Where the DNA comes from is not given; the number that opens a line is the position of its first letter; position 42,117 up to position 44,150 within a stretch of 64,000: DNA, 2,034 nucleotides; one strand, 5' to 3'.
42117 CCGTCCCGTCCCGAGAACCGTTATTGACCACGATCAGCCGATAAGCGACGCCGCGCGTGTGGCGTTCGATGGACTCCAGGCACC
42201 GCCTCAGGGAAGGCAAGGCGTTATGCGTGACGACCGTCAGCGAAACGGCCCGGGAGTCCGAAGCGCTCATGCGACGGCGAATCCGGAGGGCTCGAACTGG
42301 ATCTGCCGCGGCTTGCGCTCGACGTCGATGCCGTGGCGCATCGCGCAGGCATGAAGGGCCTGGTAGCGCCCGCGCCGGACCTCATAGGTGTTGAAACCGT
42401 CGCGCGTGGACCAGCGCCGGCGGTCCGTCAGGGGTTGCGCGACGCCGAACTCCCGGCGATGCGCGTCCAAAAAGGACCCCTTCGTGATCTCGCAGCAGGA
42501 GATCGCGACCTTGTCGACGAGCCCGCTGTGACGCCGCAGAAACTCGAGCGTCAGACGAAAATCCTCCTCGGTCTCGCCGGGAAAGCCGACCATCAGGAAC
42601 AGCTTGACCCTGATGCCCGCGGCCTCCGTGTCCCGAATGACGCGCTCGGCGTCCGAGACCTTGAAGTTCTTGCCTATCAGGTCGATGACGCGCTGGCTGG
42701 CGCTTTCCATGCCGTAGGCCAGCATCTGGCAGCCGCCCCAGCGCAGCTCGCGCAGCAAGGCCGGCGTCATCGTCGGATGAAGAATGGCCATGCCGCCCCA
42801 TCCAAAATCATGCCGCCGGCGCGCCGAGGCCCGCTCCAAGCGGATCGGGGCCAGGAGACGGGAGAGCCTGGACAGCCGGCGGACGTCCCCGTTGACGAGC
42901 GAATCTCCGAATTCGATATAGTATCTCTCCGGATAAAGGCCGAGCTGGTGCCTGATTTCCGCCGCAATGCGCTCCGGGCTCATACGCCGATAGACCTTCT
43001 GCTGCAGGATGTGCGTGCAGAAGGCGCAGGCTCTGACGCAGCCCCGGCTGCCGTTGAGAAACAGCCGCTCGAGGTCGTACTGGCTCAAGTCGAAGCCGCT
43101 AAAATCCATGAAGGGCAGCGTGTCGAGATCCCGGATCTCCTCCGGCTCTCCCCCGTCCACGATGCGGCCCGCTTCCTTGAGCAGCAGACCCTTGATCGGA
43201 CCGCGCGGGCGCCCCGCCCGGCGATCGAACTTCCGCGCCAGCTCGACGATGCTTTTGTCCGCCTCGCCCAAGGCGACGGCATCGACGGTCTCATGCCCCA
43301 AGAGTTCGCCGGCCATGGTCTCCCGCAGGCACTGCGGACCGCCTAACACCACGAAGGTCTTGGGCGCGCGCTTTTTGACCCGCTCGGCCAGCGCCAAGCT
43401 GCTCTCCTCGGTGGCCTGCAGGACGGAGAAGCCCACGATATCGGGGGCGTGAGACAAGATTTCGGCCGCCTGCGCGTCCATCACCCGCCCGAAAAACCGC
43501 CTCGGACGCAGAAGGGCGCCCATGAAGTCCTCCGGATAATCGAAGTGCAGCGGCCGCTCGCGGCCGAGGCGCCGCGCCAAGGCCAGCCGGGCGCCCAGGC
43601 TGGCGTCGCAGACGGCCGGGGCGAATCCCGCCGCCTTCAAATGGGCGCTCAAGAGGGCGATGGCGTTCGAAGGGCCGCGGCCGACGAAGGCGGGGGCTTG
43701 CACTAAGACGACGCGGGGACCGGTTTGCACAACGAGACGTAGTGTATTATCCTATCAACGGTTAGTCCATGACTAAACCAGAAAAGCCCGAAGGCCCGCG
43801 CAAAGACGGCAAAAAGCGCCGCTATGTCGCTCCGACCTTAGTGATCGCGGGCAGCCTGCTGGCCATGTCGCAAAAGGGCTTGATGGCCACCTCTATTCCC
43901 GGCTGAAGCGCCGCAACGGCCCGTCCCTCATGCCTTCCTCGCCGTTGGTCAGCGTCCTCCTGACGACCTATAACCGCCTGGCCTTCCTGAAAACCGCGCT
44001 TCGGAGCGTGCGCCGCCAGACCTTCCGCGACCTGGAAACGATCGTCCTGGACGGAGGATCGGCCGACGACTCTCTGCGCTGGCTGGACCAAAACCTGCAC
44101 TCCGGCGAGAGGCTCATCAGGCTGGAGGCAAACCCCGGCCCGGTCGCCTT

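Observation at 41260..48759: Glycan-assembly locus with two paralogous B12-binding radical-SAM enzymes, each paired with a GT2, plus a third GT2 and a Wzm/Wzt exporter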

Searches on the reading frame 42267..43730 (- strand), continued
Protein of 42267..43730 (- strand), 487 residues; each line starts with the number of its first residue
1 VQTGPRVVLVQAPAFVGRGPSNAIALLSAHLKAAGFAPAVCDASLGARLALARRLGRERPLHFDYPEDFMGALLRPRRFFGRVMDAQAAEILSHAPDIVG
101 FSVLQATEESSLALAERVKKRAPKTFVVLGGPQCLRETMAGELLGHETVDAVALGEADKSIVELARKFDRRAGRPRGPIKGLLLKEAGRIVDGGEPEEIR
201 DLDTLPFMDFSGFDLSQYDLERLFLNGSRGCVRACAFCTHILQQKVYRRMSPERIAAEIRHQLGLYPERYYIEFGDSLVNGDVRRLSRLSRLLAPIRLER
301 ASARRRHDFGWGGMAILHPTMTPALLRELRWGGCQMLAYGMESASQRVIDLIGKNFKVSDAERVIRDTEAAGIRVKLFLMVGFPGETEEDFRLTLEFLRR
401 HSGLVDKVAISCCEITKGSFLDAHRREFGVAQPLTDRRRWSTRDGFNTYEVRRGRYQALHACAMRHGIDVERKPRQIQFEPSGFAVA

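Call 41: fold_search(model_id=the predicted structure, library=pdb)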
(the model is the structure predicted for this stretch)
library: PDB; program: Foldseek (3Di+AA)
matches with E <= 10: 1634; with E <= 0.001: 109
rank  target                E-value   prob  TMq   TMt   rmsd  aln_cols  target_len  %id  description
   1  9n1b                  5.2e-19  1.00  0.63  0.50   6.0       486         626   15  Crystal structure of CysS from Corallococcus sp. CA054B with 5'-deoxyadenosine, methionine, and pantetheinylated 3-metho (released 2026-01-28)
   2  9n1d                  7.4e-19  1.00  0.63  0.50   5.6       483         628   16  Crystal structure of CysS from Corallococcus sp. CA054B with 5'-deoxyadenosine and methionine bound (released 2026-01-28)
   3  9n1c                  1.2e-18  1.00  0.63  0.50   6.2       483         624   16  Crystal structure of CysS from Corallococcus sp. CA054B with 5'-deoxyadenosine, methionine, and pantetheinylated 3-ethox (released 2026-01-28)
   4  6wtf_B                1.5e-18  1.00  0.64  0.59   7.1       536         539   16  Structure of radical S-adenosylmethionine methyltransferase, TsrM, from Kitasatospora setae with tryptophan substrate  (released 2020-12-23)
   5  6wtf_A                2.0e-18  1.00  0.62  0.56   6.4       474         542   17  Structure of radical S-adenosylmethionine methyltransferase, TsrM, from Kitasatospora setae with tryptophan substrate  (released 2020-12-23)
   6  5ul4                  2.3e-18  1.00  0.60  0.41  10.1       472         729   15  Structure of Cobalamin-dependent S-adenosylmethionine radical enzyme OxsB with aqua-cobalamin and S-adenosylmethionine b (released 2017-04-19)
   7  6wte_B                3.4e-18  1.00  0.62  0.57   6.1       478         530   17  Structure of radical S-adenosylmethionine methyltransferase, TsrM, from Kitasatospora setae with cobalamin and [4Fe-4S (released 2020-12-23)
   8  6wte_A                4.6e-18  1.00  0.62  0.54   6.3       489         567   16  Structure of radical S-adenosylmethionine methyltransferase, TsrM, from Kitasatospora setae with cobalamin and [4Fe-4S (released 2020-12-23)
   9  5ul2                  5.9e-18  1.00  0.60  0.41  10.1       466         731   15  Structure of Apo, SeMet-labeled Cobalamin-dependent S-adenosylmethionine radical enzyme OxsB (released 2017-04-19)
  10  5ul3                  4.4e-17  1.00  0.61  0.42   9.8       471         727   15  Structure of Cobalamin-dependent S-adenosylmethionine radical enzyme OxsB with aqua-cobalamin bound (released 2017-04-19)
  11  9ccb                  7.9e-17  1.00  0.57  0.65   8.0       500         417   17  X-ray crystal structure of methyl-coenzyme M reductase glutamine methylase (MgmA) from Methanothermobacter marburgensis  (released 2025-01-01)
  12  7kdx_B                1.7e-16  1.00  0.63  0.48   7.1       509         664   16  Crystal structure of Streptomyces tokunonesis TokK with hydroxycobalamin, 5'-deoxyadenosine, and methionine (released 2022-01-12)
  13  7kdy_A                3.1e-16  1.00  0.63  0.48   7.1       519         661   16  Crystal structure of Streptomyces tokunonesis TokK with hydroxycobalamin, 5'-deoxyadenosine, methionine, and (2R)-pant (released 2022-01-12)
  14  6fd2_B                5.5e-16  1.00  0.64  0.68   6.5       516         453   16  Radical SAM 1,2-diol dehydratase AprD4 in complex with its substrate paromamine (released 2018-01-17)
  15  7kdy_B                7.9e-16  1.00  0.65  0.49   6.6       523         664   17  Crystal structure of Streptomyces tokunonesis TokK with hydroxycobalamin, 5'-deoxyadenosine, methionine, and (2R)-pant (released 2022-01-12)
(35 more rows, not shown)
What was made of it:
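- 42267..43730 (-): Class-B (B12-binding domain) radical-SAM enzyme rSAM#1, 487 aa. It is the family-defining enzyme. It is divergent from the peptide gene, with 38 bp between the start codons. Foldseek top hits CysS, TsrM, OxsB, MgmA and TokK (call 41).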

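Call 43: find_encoding_contigs(protein=P0046, flank=10000, max_places=1)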
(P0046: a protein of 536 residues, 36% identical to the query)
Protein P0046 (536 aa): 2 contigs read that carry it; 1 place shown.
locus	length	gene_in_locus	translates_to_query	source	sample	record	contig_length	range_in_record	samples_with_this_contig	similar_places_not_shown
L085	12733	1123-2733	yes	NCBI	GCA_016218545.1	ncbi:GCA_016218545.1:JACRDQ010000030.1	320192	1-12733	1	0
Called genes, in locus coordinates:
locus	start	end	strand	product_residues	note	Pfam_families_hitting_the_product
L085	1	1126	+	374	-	PF01041:DegT_DnrJ_EryC1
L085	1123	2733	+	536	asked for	PF02310:B12-binding (weak), PF04055:Radical_SAM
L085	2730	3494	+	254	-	PF01061:ABC2_membrane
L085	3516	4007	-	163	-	-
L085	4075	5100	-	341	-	PF13472:Lipase_GDSL_2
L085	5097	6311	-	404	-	PF13472:Lipase_GDSL_2 (faint), PF16822:ALGX (weak)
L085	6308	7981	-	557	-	PF13231:PMT_2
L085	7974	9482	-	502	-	PF02310:B12-binding, PF04055:Radical_SAM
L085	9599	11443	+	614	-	PF00884:Sulfatase, PF16347:SGSH_C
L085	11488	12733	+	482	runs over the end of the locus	PF00884:Sulfatase, PF01663:Phosphodiest, PF16347:SGSH_C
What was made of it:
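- Distant relatives of the rSAM (about 36% identical) lie in envelope-glycan-like contexts with DegT, PMT_2, ALGX and an ABC-2 permease (call 43).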

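Call 44: find_encoding_contigs(protein=P0038, flank=10000, max_places=1)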
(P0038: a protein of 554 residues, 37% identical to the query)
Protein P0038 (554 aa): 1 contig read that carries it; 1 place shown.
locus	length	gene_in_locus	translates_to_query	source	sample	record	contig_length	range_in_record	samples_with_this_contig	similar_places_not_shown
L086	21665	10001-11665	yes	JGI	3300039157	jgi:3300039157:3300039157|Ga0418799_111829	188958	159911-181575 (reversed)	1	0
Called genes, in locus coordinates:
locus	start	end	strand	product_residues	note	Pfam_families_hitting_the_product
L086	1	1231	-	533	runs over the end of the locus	-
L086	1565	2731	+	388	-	PF04055:Radical_SAM, PF13186:SPASM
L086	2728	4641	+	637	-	PF13229:Beta_helix, PF05048:NosD, PF13229:Beta_helix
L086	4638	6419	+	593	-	PF02310:B12-binding (weak), PF04055:Radical_SAM, PF07719:TPR_2 (faint)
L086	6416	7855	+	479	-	PF04055:Radical_SAM, PF13186:SPASM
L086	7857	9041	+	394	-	PF13186:SPASM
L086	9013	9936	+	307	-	PF04055:Radical_SAM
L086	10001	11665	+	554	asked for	PF02310:B12-binding (faint), PF04055:Radical_SAM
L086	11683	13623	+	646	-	PF02310:B12-binding (weak), PF04055:Radical_SAM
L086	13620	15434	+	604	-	PF02310:B12-binding (faint), PF04055:Radical_SAM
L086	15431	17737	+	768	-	-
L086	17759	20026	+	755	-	-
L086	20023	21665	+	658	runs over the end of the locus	PF02310:B12-binding, PF04055:Radical_SAM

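Call 48: find_related_loci(query=A1, collection=metagenome_contigs, flank=10000)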
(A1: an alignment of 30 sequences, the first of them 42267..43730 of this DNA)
Query A1 (487 aa) in metagenome_contigs; peptide patterns used: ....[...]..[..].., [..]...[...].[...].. (x = any residue, [..] = any of these).
600 stretches matched a pattern (row limit reached: there are more); 359 encode a relative of the query (tblastn E <= 1e-3); the best 80 are kept; 80 distinct loci.
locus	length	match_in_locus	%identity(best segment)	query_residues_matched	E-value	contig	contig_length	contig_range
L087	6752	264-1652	52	6-468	2e-150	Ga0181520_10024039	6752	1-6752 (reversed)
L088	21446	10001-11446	52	1-481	1e-148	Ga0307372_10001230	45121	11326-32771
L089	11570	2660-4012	51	5-459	3e-148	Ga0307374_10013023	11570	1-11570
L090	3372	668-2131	50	6-485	2e-154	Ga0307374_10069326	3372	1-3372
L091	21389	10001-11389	51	6-471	3e-137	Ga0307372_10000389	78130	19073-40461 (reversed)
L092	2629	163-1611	49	6-480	2e-144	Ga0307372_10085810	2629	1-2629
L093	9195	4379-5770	50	6-470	7e-132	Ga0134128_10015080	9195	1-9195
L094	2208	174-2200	36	6-478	2e-88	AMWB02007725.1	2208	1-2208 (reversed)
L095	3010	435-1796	37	6-478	1e-84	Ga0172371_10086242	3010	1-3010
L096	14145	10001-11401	37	6-472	9e-83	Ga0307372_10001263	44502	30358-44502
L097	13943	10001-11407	37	6-474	7e-79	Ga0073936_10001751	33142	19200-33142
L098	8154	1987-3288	36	6-460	1e-77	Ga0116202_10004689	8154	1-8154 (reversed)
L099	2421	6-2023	34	6-478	3e-79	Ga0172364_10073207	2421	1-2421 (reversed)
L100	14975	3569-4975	36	6-472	9e-80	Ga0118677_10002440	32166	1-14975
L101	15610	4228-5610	36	6-472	3e-71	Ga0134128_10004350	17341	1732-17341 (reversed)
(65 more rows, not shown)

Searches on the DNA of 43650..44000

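Call 68: search_rna_families(source=window, start=43650, end=44000, threshold=evalue, max_evalue=1)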
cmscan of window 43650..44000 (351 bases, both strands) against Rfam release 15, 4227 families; matches with E-value up to 1: 0.
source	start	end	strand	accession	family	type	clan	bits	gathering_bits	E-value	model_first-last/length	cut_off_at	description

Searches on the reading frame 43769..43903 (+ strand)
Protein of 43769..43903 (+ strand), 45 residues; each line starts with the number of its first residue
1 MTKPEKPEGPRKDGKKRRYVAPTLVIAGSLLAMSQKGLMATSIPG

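Call 24: search_protein_families(library=ncbifam, proteins=[window:43769-43903:+], max_evalue=10)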
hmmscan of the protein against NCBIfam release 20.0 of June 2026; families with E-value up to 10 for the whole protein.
seq(45 aa): 0 families

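Call 25: search_protein_families(library=pfam, proteins=[window:43769-43903:+], max_evalue=10)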
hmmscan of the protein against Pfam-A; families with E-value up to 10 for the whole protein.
seq(45 aa): 2 families
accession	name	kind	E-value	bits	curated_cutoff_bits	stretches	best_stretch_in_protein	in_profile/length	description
PF19397.4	DUF5972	-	0.0059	16.6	22.6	1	16-29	1-14/28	Family of unknown function (DUF5972)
PF09453.15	HIRA_B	-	0.048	13.9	21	1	12-25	8-19/23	HIRA B motif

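Call 31: find_homologous_proteins(query=window:43769-43903:+, max_evalue=10)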
Query seq(45 aa) (45 aa): 1 proteins with E <= 10 among 1 candidates.
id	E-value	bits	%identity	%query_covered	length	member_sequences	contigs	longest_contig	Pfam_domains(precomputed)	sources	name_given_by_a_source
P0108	3.8e-21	90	100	100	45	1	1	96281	-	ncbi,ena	-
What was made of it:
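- Tried and rejected: Word-index search with the peptide found only itself (call 31).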

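Call 75: search_protein_representatives(protein=P0108)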
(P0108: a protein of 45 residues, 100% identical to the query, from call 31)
Query: 45 residues. Proteins with E-value up to 0.001 (for the whole library): 2; up to 1e-10: 1; up to 1e-30: 0. The best 2 are listed.
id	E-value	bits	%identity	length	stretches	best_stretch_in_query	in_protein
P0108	1.2e-21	89.5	100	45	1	1-45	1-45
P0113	2.9e-04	36.2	61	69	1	6-43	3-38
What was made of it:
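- Tried and rejected: The exhaustive HMMER search added one relative, P0113 (call 75).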

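Call 77: find_encoding_contigs(protein=P0113, flank=10000, max_places=2)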
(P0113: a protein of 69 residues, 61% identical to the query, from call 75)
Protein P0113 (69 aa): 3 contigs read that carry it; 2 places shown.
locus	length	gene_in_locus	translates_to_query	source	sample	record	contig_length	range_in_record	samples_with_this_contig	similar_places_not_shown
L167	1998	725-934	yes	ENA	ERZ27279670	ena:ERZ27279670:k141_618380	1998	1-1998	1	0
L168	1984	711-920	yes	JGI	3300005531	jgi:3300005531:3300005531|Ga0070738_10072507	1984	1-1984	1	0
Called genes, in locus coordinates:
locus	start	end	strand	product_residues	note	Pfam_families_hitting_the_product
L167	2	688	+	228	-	?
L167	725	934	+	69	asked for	-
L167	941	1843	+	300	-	PF00535:Glycos_transf_2, PF10111:Glyco_tranf_2_2, PF13641:Glyco_tranf_2_3 (weak)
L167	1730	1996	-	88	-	?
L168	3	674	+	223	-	?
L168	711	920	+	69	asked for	-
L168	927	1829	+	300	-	PF00535:Glycos_transf_2, PF10111:Glyco_tranf_2_2, PF13641:Glyco_tranf_2_3 (weak)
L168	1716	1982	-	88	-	?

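Call 81: find_encoding_contigs(protein=P0108, flank=3000, max_places=2)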
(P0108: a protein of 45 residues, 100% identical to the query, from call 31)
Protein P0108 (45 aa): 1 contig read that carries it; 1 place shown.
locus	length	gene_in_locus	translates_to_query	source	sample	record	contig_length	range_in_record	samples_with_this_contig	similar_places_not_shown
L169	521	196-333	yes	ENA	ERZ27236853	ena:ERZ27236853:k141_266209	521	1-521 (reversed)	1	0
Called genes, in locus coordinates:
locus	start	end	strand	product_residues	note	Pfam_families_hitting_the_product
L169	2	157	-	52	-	?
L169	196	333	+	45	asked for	-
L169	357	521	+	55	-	?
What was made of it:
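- Tried and rejected: P0108 was found only on a 521-bp ENA contig (call 81).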
